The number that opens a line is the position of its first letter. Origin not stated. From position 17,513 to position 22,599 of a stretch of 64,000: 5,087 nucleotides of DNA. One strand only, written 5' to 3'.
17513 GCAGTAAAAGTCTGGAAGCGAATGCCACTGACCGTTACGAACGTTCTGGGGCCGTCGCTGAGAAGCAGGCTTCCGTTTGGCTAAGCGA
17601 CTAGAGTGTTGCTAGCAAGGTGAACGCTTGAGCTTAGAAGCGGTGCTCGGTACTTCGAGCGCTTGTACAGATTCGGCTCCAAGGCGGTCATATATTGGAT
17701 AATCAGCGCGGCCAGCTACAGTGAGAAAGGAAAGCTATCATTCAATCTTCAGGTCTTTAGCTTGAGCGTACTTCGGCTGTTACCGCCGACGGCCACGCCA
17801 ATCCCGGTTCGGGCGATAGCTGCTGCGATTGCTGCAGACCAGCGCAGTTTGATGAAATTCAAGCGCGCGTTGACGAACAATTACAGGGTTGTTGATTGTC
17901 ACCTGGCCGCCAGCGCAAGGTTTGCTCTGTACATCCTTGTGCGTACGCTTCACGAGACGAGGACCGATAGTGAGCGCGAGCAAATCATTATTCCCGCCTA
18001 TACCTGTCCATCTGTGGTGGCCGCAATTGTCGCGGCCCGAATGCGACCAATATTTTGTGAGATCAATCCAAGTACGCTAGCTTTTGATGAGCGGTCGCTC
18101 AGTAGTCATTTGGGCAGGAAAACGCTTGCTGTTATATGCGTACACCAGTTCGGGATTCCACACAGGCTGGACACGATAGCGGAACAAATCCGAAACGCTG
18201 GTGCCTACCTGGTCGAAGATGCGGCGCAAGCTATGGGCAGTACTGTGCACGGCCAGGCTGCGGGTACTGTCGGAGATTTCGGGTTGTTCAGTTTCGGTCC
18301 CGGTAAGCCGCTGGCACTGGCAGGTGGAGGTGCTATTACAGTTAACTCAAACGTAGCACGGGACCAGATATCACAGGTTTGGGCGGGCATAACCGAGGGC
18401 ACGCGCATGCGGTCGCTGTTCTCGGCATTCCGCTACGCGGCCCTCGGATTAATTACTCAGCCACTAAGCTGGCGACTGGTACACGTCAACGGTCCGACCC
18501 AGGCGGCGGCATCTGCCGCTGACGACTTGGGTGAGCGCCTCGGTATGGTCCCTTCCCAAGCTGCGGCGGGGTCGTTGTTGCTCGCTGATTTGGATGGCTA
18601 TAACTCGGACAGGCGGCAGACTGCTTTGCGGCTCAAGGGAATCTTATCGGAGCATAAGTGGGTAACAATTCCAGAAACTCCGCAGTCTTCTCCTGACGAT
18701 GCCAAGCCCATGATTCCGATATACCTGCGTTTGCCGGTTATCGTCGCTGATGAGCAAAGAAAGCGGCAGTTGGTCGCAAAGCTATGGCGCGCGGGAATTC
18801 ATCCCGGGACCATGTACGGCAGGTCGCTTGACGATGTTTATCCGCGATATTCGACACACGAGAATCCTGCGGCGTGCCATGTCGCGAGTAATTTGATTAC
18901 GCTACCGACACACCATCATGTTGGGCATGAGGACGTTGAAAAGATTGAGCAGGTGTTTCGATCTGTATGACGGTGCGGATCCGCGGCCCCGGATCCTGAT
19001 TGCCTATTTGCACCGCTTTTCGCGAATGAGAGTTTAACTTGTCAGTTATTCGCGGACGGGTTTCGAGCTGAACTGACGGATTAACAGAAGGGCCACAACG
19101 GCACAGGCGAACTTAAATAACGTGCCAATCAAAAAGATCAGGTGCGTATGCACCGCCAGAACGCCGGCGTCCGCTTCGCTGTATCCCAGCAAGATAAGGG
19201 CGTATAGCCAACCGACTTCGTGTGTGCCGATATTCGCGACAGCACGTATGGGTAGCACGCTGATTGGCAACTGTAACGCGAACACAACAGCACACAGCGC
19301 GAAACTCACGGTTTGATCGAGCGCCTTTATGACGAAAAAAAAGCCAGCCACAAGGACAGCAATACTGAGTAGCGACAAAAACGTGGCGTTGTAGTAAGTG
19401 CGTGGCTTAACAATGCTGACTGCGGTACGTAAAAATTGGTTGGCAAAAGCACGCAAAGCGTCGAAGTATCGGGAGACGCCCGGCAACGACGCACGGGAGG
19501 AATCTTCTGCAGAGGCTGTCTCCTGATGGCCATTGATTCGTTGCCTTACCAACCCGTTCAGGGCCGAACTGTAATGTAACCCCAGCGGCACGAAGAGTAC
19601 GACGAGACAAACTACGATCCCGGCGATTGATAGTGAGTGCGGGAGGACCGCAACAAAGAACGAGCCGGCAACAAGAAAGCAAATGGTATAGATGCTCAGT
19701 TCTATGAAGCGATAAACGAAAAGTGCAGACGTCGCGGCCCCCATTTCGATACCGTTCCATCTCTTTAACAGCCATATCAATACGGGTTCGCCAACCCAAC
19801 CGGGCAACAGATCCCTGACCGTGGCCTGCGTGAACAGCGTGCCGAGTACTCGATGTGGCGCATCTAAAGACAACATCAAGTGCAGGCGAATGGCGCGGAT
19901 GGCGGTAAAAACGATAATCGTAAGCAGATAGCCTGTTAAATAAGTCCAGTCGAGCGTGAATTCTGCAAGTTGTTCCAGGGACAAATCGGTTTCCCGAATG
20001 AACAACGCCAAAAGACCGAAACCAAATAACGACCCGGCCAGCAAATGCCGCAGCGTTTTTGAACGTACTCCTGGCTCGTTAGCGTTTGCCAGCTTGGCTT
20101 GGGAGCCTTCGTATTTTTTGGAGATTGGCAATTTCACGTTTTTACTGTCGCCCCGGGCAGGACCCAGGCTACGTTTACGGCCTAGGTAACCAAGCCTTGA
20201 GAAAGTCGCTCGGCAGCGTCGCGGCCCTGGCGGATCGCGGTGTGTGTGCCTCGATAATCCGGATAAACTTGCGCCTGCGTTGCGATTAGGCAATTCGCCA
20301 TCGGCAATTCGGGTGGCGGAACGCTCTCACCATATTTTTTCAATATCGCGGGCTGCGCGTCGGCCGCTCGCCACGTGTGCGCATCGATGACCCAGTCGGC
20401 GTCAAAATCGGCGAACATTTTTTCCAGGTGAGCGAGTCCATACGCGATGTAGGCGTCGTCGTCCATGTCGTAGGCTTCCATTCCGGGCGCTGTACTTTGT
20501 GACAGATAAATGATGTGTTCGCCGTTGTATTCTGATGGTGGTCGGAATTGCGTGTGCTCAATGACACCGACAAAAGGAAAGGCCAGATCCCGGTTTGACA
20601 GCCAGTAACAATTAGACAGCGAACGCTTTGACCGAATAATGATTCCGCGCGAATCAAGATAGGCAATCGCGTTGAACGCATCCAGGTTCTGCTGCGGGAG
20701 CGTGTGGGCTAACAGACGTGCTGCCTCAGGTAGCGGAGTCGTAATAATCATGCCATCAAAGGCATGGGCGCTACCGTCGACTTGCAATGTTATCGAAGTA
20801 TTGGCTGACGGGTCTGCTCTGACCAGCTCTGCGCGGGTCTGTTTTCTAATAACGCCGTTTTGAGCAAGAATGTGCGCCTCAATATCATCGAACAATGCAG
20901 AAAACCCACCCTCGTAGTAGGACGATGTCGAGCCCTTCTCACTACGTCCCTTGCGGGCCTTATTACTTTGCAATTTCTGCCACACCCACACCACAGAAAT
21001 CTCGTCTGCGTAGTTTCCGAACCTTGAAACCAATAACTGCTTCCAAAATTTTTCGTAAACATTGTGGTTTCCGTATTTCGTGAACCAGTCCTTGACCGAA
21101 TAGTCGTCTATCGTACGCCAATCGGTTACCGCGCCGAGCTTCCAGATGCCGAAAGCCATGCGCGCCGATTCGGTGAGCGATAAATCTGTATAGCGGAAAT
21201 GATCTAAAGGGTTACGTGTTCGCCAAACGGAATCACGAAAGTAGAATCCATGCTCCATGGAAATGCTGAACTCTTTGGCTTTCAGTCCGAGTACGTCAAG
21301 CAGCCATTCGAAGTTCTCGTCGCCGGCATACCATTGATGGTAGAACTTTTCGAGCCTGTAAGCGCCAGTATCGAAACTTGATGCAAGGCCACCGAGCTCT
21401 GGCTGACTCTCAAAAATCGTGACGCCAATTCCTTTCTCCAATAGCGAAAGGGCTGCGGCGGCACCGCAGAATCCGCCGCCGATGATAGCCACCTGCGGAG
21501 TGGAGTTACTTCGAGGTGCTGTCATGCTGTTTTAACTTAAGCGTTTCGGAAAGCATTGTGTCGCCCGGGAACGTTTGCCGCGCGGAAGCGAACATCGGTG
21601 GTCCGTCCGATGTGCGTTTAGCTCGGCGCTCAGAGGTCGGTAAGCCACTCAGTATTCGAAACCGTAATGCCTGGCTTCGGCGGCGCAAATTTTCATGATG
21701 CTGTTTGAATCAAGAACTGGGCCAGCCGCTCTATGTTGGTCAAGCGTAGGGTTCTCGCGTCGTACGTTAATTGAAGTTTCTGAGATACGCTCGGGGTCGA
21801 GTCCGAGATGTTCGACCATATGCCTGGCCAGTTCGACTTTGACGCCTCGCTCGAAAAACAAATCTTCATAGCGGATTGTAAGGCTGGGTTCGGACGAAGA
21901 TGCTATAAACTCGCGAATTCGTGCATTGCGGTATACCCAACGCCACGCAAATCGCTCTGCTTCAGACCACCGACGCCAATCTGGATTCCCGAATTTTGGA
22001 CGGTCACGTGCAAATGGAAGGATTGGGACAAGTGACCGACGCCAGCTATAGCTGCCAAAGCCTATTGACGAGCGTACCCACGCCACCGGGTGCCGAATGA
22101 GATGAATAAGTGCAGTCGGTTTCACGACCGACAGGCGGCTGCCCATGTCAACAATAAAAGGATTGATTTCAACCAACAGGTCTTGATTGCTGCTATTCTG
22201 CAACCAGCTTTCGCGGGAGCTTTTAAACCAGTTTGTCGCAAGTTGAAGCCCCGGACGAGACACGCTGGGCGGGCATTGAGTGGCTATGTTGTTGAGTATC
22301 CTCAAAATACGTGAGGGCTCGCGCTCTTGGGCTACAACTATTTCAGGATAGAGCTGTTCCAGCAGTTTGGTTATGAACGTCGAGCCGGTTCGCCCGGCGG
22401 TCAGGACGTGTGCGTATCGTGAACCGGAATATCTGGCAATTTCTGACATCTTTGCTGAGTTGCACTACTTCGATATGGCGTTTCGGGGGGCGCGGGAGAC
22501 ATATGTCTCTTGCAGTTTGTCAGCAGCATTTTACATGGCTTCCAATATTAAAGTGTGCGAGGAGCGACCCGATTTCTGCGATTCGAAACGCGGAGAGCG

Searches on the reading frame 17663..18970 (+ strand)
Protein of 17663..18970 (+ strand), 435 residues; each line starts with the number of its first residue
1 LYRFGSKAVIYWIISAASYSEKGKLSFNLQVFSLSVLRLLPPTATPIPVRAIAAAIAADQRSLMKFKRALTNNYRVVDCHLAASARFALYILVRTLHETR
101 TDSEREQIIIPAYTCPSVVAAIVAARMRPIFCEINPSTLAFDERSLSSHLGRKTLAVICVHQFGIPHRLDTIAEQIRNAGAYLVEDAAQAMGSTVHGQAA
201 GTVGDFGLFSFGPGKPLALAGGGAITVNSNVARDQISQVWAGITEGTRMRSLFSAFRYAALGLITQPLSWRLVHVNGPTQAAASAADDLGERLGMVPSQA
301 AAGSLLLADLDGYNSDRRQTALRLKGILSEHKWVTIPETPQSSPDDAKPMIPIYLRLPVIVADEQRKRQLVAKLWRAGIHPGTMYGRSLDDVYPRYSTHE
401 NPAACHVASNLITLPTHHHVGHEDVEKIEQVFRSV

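Call 46: search_protein_families(library=ncbifam, proteins=[window:17663-18970:+], max_evalue=0.00001)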
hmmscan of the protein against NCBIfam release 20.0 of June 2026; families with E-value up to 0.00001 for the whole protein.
window:17663-18970:+ (435 aa): 7 families
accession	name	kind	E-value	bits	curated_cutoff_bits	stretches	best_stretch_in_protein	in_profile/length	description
NF008687.0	PRK11706.1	equivalog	1.2e-27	96.7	375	1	64-235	34-201/375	dTDP-4-amino-4,6-dideoxygalactose transaminase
TIGR03588.1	PseC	equivalog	2.1e-24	86.1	423.5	1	63-433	32-377/380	UDP-4-amino-4,6-dideoxy-N-acetyl-beta-L-altrosamine transaminase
NF011936.0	PRK15407.1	equivalog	1.3e-23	83.4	423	1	63-234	67-242/440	lipopolysaccharide biosynthesis protein RfbH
TIGR04181.1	NHT_00031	hypoth_equivalog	1.3e-21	76.9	420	1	104-233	69-214/359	LegC family aminotransferase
TIGR02379.1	ECA_wecE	subfamily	2.3e-21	76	434.85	1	105-231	71-198/376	dTDP-4-amino-4,6-dideoxy-D-glucose transaminase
TIGR04427.1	PLP_DesI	equivalog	1.3e-20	73.8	650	1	77-232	68-217/390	dTDP-4-dehydro-6-deoxyglucose aminotransferase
NF008658.2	PRK11658.1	equivalog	2.1e-15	56.3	631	1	106-236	74-203/379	UDP-4-amino-4-deoxy-L-arabinose aminotransferase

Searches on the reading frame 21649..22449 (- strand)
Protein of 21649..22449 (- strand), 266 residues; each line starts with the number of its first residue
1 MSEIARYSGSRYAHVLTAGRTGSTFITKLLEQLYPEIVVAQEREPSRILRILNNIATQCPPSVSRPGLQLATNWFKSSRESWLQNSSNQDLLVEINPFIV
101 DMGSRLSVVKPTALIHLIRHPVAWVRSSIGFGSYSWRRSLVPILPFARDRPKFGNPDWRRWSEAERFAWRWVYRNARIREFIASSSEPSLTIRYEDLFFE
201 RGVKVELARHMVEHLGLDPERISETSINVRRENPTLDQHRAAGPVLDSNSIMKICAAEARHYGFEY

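Call 3: search_protein_families(library=pfam, proteins=[window:21649-22449:-], max_evalue=0.01)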
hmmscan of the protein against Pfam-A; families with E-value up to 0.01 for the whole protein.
window:21649-22449:- (266 aa): 1 family
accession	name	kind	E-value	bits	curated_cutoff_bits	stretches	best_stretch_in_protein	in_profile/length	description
PF13469.12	Sulfotransfer_3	-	0.0027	18.4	27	0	16-200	5-198/216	Sulfotransferase family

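Call 4: search_protein_families(library=ncbifam, proteins=[window:21649-22449:-], max_evalue=0.01)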
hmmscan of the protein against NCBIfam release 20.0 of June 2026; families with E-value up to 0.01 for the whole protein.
window:21649-22449:- (266 aa): 0 families

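Call 77: search_protein_families(library=pfam, proteins=[window:21649-22449:-], max_evalue=0.1)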
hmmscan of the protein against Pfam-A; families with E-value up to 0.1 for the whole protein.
window:21649-22449:- (266 aa): 1 family
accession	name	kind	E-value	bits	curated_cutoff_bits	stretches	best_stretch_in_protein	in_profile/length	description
PF13469.12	Sulfotransfer_3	-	0.0027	18.4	27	1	16-200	5-198/216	Sulfotransferase family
